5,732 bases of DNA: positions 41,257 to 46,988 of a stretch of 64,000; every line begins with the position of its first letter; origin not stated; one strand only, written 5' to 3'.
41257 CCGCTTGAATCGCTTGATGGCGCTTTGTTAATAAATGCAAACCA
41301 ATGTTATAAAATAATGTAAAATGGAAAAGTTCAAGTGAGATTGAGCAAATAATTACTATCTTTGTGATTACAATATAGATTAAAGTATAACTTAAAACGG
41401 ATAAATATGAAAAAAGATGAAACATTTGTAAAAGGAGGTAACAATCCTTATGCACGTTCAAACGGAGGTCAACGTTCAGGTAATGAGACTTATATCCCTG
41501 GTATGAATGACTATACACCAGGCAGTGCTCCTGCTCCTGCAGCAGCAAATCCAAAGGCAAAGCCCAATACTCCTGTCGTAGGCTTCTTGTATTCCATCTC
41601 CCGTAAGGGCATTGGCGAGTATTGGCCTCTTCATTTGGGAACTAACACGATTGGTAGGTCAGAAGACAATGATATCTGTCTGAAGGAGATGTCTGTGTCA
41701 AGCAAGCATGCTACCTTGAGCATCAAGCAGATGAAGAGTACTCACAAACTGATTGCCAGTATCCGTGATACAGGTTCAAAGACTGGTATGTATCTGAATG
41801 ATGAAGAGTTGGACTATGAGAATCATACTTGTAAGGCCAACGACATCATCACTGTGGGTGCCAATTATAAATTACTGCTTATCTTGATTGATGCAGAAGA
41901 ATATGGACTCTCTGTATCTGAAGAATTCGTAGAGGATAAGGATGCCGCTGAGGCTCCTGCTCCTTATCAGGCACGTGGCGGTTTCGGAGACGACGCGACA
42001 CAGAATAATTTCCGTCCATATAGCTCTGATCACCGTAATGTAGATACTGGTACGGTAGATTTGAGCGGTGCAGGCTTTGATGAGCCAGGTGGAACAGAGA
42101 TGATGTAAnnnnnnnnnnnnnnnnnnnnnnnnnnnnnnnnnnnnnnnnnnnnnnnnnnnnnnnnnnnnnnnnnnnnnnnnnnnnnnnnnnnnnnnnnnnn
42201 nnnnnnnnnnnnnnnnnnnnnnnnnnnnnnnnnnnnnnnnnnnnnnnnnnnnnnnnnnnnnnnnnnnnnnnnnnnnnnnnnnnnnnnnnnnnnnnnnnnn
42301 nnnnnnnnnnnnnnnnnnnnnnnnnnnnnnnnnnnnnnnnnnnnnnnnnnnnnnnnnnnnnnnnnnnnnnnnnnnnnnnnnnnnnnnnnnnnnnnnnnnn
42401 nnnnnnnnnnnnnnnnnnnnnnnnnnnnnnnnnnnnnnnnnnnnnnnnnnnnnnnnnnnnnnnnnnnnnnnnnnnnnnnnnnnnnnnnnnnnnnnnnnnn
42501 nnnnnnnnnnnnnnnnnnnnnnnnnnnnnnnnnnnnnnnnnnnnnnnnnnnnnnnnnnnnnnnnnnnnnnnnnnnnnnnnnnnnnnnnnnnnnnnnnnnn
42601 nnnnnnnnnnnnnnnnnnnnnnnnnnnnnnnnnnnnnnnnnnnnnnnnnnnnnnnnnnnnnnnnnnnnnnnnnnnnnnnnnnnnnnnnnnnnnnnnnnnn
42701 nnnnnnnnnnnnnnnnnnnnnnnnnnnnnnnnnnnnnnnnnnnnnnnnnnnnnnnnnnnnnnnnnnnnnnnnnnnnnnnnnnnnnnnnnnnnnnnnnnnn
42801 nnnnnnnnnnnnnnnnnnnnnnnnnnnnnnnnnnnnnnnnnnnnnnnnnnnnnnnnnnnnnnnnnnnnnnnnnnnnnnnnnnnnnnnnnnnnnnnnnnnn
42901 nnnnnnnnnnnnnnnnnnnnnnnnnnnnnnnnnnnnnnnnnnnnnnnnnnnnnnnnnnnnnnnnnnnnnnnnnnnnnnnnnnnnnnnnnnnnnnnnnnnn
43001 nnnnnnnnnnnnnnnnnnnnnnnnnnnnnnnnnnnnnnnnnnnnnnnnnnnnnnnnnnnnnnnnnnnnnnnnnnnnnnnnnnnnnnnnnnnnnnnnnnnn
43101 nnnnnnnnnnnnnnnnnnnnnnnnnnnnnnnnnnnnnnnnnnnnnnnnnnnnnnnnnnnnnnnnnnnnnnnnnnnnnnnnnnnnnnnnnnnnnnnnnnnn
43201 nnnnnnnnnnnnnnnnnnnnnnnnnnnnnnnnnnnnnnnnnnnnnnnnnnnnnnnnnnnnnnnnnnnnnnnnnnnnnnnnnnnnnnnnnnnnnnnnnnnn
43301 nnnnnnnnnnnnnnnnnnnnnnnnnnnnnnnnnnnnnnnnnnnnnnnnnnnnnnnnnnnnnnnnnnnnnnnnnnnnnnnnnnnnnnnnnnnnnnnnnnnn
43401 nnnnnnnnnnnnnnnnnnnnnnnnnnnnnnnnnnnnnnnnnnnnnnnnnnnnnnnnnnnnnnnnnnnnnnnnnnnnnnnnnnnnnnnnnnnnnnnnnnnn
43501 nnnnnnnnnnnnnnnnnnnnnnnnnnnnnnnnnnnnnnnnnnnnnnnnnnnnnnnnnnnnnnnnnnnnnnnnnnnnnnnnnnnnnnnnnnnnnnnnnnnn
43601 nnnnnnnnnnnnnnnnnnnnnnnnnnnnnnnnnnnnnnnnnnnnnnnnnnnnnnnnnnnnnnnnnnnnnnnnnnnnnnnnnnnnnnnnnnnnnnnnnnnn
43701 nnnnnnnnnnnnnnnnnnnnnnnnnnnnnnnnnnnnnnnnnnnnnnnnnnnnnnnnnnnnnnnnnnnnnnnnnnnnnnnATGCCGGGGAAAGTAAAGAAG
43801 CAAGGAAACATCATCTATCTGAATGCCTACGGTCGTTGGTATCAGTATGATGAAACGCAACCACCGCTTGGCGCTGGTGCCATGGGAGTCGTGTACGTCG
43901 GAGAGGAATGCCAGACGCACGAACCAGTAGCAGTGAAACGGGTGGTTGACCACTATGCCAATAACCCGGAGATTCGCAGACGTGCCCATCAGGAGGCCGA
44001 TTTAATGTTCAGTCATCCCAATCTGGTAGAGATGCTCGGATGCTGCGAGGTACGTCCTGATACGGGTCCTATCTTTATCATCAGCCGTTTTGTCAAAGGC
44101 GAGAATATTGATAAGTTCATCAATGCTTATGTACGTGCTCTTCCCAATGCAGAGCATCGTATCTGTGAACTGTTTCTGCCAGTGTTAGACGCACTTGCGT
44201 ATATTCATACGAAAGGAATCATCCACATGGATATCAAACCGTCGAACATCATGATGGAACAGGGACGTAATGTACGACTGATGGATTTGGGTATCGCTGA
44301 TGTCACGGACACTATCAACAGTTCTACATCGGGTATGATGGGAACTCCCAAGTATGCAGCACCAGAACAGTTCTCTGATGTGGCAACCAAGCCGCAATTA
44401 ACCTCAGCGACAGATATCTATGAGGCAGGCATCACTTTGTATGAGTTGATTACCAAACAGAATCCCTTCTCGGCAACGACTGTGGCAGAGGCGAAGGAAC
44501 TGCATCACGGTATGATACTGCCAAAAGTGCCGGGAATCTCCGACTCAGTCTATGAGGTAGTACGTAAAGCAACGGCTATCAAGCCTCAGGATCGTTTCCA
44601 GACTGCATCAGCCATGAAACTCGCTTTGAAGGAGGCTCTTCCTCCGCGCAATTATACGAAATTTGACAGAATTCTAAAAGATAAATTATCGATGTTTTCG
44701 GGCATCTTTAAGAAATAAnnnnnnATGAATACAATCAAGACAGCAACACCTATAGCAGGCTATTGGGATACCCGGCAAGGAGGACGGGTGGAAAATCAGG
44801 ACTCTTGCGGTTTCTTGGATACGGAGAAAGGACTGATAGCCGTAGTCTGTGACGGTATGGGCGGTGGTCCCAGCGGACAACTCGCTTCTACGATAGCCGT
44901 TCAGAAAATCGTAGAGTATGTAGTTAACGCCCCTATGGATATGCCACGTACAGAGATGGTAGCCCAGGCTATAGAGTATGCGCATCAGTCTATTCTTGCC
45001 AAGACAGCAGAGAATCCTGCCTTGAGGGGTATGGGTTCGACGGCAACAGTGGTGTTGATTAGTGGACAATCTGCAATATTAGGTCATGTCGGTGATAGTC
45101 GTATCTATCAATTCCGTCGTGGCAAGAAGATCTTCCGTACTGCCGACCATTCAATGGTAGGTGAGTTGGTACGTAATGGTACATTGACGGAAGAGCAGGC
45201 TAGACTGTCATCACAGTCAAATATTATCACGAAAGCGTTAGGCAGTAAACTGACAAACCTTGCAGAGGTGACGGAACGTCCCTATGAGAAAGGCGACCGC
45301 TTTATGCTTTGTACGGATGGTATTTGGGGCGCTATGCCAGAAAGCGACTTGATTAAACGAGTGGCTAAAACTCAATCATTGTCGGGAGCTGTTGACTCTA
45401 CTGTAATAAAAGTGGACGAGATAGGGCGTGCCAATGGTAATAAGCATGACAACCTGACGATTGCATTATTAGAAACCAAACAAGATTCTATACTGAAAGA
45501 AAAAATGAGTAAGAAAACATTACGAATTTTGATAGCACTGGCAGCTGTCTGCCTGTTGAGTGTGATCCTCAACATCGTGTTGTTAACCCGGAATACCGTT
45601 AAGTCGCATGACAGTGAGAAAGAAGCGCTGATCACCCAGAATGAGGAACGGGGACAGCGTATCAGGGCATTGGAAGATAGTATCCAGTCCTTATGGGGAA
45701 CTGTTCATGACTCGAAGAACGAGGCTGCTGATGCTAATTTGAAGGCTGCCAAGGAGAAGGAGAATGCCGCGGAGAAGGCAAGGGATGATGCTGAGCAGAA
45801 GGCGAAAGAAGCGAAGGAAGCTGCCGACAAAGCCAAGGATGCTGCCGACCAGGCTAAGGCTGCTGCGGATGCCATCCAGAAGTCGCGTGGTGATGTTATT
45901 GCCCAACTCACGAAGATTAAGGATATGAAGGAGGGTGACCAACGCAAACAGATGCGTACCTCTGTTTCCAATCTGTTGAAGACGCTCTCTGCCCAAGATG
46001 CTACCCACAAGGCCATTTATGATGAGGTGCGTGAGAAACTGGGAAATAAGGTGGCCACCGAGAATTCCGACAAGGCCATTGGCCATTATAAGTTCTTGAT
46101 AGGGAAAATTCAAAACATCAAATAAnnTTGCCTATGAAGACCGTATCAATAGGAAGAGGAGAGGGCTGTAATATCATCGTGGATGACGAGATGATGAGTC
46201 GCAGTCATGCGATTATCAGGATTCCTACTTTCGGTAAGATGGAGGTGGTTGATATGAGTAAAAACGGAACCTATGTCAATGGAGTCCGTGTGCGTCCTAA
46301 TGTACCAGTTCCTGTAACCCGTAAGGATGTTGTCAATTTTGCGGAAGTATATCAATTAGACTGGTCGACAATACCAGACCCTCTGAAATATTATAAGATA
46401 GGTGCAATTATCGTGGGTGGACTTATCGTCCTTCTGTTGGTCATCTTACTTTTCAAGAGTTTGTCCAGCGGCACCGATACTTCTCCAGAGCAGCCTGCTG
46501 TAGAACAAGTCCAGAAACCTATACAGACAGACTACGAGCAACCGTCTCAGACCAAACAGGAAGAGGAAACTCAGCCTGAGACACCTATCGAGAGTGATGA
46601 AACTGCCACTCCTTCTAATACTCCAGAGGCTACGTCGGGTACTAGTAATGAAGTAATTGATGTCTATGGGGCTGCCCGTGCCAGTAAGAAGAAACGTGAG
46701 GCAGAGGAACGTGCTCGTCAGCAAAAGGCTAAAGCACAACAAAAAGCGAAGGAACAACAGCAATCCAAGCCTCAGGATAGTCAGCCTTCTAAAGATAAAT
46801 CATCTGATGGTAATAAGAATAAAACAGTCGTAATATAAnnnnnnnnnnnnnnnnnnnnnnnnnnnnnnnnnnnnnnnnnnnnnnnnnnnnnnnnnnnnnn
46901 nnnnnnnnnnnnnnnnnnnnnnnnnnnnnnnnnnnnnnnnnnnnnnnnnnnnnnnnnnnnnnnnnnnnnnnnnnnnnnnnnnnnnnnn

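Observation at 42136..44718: Kinase pair with complementary non-canonical catalytic motifs: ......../GKAAY and non-RD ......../DLG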

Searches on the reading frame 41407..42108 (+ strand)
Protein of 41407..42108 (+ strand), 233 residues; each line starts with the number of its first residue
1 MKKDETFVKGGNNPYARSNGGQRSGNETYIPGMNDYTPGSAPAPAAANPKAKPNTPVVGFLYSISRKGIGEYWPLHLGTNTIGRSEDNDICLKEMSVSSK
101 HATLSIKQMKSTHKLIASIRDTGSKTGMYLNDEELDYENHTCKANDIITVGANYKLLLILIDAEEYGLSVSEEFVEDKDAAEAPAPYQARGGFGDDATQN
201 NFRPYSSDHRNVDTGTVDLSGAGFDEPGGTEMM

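Call 3: search_protein_families(library=pfam, proteins=[window:41407-42108:+], max_evalue=0.01)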
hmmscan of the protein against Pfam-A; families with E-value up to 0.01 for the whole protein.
window:41407-42108:+ (233 aa): 2 families
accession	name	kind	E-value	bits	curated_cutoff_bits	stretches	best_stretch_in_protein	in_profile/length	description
PF00498.31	FHA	-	6.1e-13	49.5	20.7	1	81-151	2-67/67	FHA domain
PF16697.10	Yop-YscD_cpl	-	4.2e-09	37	33.2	1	70-152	9-85/94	Inner membrane component of T3SS, cytoplasmic domain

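Call 73: search_protein_families(library=padloc, proteins=[window:41407-42108:+], max_evalue=0.001)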
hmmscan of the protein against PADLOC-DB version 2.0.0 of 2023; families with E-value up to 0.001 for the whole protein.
window:41407-42108:+ (233 aa): 0 families

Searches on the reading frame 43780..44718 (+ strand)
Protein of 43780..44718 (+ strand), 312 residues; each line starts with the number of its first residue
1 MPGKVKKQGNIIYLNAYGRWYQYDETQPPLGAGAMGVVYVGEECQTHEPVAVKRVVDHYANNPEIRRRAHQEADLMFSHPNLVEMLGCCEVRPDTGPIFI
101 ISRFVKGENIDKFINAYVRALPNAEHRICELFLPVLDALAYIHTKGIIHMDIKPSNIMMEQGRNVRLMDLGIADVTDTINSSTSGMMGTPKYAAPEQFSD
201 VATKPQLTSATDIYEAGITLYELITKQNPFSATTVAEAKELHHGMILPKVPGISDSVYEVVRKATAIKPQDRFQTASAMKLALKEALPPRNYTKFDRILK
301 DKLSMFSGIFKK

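Call 3: search_protein_families(library=pfam, proteins=[window:43780-44718:+], max_evalue=0.01)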
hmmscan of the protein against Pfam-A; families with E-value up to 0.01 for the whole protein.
window:43780-44718:+ (312 aa): 4 families
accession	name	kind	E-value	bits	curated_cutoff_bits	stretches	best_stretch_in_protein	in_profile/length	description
PF00069.31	Pkinase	-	1.9e-40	139.3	31.7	1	28-280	5-259/263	Protein kinase domain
PF07714.23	PK_Tyr_Ser-Thr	-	1.7e-32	113.2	23.1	1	29-274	6-250/258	Protein tyrosine and serine/threonine kinase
PF03109.22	ABC1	-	0.00011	21.9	22.9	0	99-175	144-216/244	ABC1 atypical kinase-like domain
PF14531.12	Kinase-like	-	0.0012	18.7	25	1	130-240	147-261/289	Kinase-like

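Call 30: find_homologous_proteins(query=window:43780-44718:+, max_evalue=1e-20)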
Query window:43780-44718:+ (312 aa): 1348 proteins with E <= 1e-20 among 2614 candidates; the best 120 are listed.
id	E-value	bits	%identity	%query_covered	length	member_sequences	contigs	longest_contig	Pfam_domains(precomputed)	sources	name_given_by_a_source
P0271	5.3e-204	694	97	100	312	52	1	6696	PF07714.24,PF00069.32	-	-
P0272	1.4e-182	624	90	96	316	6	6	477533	PF07714.24,PF00069.32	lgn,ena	-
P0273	5.6e-181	619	90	96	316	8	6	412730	PF07714.24,PF00069.32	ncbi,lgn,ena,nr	ncbi:MAG: serine/threonine protein kinase [Prevotella sp.]|nr:serine/threonine protein kinase [Prevo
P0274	1.3e-179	614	89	96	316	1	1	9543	PF07714.24,PF00069.32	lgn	-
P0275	7.5e-177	605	86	100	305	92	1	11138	PF07714.24,PF00069.32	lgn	-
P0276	8.2e-177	605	87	96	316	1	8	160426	PF07714.24,PF00069.32,PF03109.23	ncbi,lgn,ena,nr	ncbi:MAG: serine/threonine protein kinase [Prevotella sp.]|nr:serine/threonine protein kinase [Prevo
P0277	2.0e-176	604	86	100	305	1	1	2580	PF07714.24,PF00069.32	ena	-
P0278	2.2e-172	591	84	100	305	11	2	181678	PF07714.24,PF00069.32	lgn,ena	-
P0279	1.2e-156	539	87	89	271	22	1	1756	PF07714.24,PF00069.32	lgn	-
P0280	1.4e-143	496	76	92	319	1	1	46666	PF07714.24,PF00069.32,PF03109.23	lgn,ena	-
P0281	1.4e-142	493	75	92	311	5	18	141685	PF07714.24,PF00069.32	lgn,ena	-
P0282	9.8e-142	490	77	92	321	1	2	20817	PF07714.24,PF00069.32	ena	-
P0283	5.0e-141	488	72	98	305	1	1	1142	PF07714.24,PF00069.32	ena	-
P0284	5.3e-140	484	73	95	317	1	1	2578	PF07714.24,PF00069.32,PF03109.23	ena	-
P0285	7.2e-140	484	74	92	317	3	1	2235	PF07714.24,PF00069.32,PF03109.23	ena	-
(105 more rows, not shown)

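Call 39: search_protein_families(library=ncbifam, proteins=[window:43780-44718:+], max_evalue=0.1)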
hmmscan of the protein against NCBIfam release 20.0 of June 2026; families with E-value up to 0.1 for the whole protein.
window:43780-44718:+ (312 aa): 20 families
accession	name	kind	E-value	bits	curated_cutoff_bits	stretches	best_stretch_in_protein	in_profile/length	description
NF033483.0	PknB_PASTA_kin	equivalog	3.4e-51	174.9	450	1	29-291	14-273/563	Stk1 family PASTA domain-containing Ser/Thr kinase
NF047741.1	antiphage_MADS6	equivalog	1.6e-31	109.5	460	2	134-291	307-465/612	methylation-associated defense system protein kinase MAD6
NF052427.1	StpK7MSMEG_1200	equivalog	1.9e-29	102.6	900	1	27-288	12-270/601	serine/threonine protein kinase StpK7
TIGR03903.1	TOMM_kin_cyc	equivalog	1.3e-25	89.5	705.75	1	45-279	1-240/1267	TOMM system kinase/cyclase fusion protein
NF009651.0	PRK13184.1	equivalog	1.5e-23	82.8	839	1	30-287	10-291/932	serine/threonine-protein kinase PknD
NF038150.1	lanthi_synth_IV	equivalog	2.9e-21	75.5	650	1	35-287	202-457/851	class IV lanthionine synthetase LanL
NF053615.1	SerThrKinAfsKStmc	equivalog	2.5e-15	56.2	1300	1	30-238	21-221/809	protein serine/threonine kinase AfsK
NF043056.1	T4SS_LegK1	equivalog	1.8e-11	43.4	550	1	21-223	70-283/516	Dot/Icm T4SS effector kinase LegK1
NF038151.1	lanthi_synth_III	equivalog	7.7e-11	41.1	575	1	36-279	234-477/833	class III lanthionine synthetase LanKC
NF033442.0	BREX_PglW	equivalog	1.6e-10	39.4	990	1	135-284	618-767/1391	BREX system serine/threonine kinase PglW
NF058632.1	SerThrKinPrkT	equivalog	4.8e-09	35.7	280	1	17-171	15-163/322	serine/threonine protein kinase PrkT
NF011463.0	PRK14879.1-4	equivalog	2.1e-07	30.6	188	1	26-178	19-165/237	Kae1-associated kinase Bud32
TIGR03724.2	arch_bud32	equivalog_domain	3e-07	30.1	125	1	68-181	39-139/193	KEOPS complex kinase/ATPase Bud32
NF011464.0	PRK14879.1-7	equivalog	7.9e-06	25.8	246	1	96-181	79-157/221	Kae1-associated kinase Bud32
NF041408.1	XopAU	subfamily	2.6e-05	24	450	1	132-227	334-418/498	XopAU family type III secretion system effector serine/threonine kinase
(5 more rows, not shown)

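Call 73: search_protein_families(library=padloc, proteins=[window:43780-44718:+], max_evalue=0.001)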
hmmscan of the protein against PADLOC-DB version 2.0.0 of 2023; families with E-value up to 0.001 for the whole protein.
window:43780-44718:+ (312 aa): 34 families (the best 25 are shown)
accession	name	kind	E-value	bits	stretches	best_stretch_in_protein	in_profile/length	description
PDLC04042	PD-T4-6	-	5.5e-53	178.5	1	27-292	14-278/292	-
PDLC04138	mad6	-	4.4e-51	172.6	1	29-286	58-313/659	mads_6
PDLC04053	PD-T4-6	-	3.9e-50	169.1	1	29-292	16-277/311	-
PDLC04054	PD-T4-6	-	8.1e-46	155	1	30-287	18-274/347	-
PDLC04061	PD-T4-6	-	1.3e-45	154.9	1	27-287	21-284/510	-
PDLC04060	PD-T4-6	-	1.3e-45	154.3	1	30-291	16-274/486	-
PDLC04047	PD-T4-6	-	6.6e-45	151.6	1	29-293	17-279/327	-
PDLC04039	PD-T4-6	-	7.7e-41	138.5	1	28-299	20-288/458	-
PDLC04041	PD-T4-6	-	1.9e-38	130.9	1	30-286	36-293/443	-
PDLC04052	PD-T4-6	-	2.2e-37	127.4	1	30-283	17-273/496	-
PDLC04048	PD-T4-6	-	5.8e-37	125.9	1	30-288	18-274/354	-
PDLC04040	PD-T4-6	-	7.6e-37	125.2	1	30-290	2-269/547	-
PDLC04057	PD-T4-6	-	7.9e-37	125.3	1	30-289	16-273/443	-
PDLC04043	PD-T4-6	-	8.5e-35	118.7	1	27-287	20-278/452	-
PDLC04064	PD-T4-6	-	5.6e-33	112.4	1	30-287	28-281/369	-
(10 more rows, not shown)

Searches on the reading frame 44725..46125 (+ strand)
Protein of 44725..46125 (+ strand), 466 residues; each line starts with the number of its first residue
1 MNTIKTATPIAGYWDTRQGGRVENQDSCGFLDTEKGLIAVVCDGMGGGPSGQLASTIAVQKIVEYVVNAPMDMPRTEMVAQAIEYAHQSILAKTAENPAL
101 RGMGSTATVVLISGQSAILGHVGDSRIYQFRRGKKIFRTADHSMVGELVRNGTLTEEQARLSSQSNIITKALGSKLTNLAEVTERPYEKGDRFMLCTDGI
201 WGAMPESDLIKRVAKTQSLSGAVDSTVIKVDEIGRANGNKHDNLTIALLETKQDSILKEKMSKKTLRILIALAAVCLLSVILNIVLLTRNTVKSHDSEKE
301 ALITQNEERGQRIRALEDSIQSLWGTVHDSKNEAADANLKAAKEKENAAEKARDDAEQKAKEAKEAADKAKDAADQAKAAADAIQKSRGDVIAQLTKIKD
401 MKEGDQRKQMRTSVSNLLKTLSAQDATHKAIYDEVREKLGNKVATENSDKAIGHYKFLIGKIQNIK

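Call 3: search_protein_families(library=pfam, proteins=[window:44725-46125:+], max_evalue=0.01)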
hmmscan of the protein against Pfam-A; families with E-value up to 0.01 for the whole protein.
window:44725-46125:+ (466 aa): 3 families
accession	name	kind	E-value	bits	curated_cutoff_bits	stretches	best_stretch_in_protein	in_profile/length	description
PF13672.11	PP2C_2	-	5.6e-18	65.7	24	1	23-207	11-182/209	Protein phosphatase 2C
PF00481.26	PP2C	-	1.8e-10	41.4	20.3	1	40-213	38-225/255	Protein phosphatase 2C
PF07228.17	SpoIIE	-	0.00012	22.5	25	1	34-251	2-191/192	Stage II sporulation protein E (SpoIIE)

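Call 73: search_protein_families(library=padloc, proteins=[window:44725-46125:+], max_evalue=0.001)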
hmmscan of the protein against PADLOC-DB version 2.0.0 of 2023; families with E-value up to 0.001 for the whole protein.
window:44725-46125:+ (466 aa): 2 families
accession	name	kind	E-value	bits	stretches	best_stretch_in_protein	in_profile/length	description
PDLC04518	PDC-M21C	-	3.4e-17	60.4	1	14-237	7-225/243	-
PDLC04519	PDC-M21C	-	3.3e-08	31.4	1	14-204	6-184/224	-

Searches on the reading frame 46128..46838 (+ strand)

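Call 3: search_protein_families(library=pfam, proteins=[window:46128-46838:+], max_evalue=0.01)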
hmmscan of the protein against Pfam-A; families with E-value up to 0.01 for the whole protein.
window:46128-46838:+ (236 aa): 4 families
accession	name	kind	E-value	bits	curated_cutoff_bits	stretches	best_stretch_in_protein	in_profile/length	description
PF00498.31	FHA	-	3.3e-16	59.9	20.7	1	6-71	1-66/67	FHA domain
PF16697.10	Yop-YscD_cpl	-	8.9e-06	26.3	33.2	1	4-68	17-80/94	Inner membrane component of T3SS, cytoplasmic domain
PF22251.1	PFF1_TM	-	0.0032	17.5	32.3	1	88-218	92-222/300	Vacuolar membrane protease, transmembrane domain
PF18221.6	MU2_FHA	-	0.0043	17.5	29.2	1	7-70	19-78/94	Mutator 2 Fork head associated domain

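Call 73: search_protein_families(library=padloc, proteins=[window:46128-46838:+], max_evalue=0.001)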
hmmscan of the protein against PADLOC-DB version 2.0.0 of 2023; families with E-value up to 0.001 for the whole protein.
window:46128-46838:+ (236 aa): 0 families
